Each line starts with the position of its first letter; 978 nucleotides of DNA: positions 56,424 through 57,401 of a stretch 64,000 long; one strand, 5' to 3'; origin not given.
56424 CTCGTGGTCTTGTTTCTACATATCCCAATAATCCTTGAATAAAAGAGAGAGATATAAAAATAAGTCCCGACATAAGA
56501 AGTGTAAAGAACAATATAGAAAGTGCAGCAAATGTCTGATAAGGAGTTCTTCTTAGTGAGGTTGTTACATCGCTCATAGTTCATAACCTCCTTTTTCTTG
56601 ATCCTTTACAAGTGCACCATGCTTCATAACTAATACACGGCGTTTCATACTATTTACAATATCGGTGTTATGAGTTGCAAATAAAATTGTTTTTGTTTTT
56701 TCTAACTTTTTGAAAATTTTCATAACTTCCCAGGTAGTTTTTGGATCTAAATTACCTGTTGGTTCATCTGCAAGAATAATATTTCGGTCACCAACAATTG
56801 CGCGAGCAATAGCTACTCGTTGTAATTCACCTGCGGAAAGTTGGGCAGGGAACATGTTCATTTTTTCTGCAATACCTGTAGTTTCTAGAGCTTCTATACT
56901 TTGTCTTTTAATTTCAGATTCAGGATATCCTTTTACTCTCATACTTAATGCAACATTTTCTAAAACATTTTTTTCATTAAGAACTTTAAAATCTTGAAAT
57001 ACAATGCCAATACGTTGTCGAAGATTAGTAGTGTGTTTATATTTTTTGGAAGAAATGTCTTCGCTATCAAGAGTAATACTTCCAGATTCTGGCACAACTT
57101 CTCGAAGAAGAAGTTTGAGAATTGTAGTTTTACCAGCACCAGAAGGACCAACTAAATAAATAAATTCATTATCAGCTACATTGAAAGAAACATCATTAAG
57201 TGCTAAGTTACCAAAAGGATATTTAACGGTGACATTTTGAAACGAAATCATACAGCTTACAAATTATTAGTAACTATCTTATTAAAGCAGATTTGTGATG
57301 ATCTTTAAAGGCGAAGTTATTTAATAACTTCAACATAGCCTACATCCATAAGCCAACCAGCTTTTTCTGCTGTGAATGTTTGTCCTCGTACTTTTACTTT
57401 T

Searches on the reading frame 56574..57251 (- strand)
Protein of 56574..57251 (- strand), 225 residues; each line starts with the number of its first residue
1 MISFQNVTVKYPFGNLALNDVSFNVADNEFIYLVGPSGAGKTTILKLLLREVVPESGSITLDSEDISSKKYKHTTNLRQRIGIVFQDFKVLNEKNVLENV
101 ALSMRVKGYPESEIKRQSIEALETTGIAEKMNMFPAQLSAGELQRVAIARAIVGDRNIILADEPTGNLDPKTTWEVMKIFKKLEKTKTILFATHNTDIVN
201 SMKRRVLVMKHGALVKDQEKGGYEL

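Call 31: search_protein_families(library=pfam, proteins=[window:56574-57251:-], max_evalue=0.001)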
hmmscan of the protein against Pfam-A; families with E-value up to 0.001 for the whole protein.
window:56574-57251:- (225 aa): 8 families
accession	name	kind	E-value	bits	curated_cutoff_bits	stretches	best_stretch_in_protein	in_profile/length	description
PF00005.33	ABC_tran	-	5e-34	118.3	25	1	18-165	1-136/137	ABC transporter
PF02463.25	SMC_N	-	1.3e-07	31.7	40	1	27-210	23-213/220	RecF/RecN/SMC N terminal domain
PF13304.12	AAA_21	-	1.5e-07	32.2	27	0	33-51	4-24/304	AAA domain, putative AbiEii toxin, Type IV TA system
PF13401.12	AAA_22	-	2.8e-05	24.9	27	1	28-80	5-33/130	AAA domain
PF13175.12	AAA_15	-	6.2e-05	23.2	32.1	0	27-94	22-94/374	AAA ATPase domain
PF20720.3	nSTAND3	-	0.0001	22.5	27.2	1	25-87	14-73/155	Novel STAND NTPase 3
PF03193.22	RsgA_GTPase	-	0.00014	22.2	30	1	27-79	105-152/174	RsgA GTPase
PF00931.28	NB-ARC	-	0.0004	20.2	23.5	0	27-50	17-40/248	NB-ARC domain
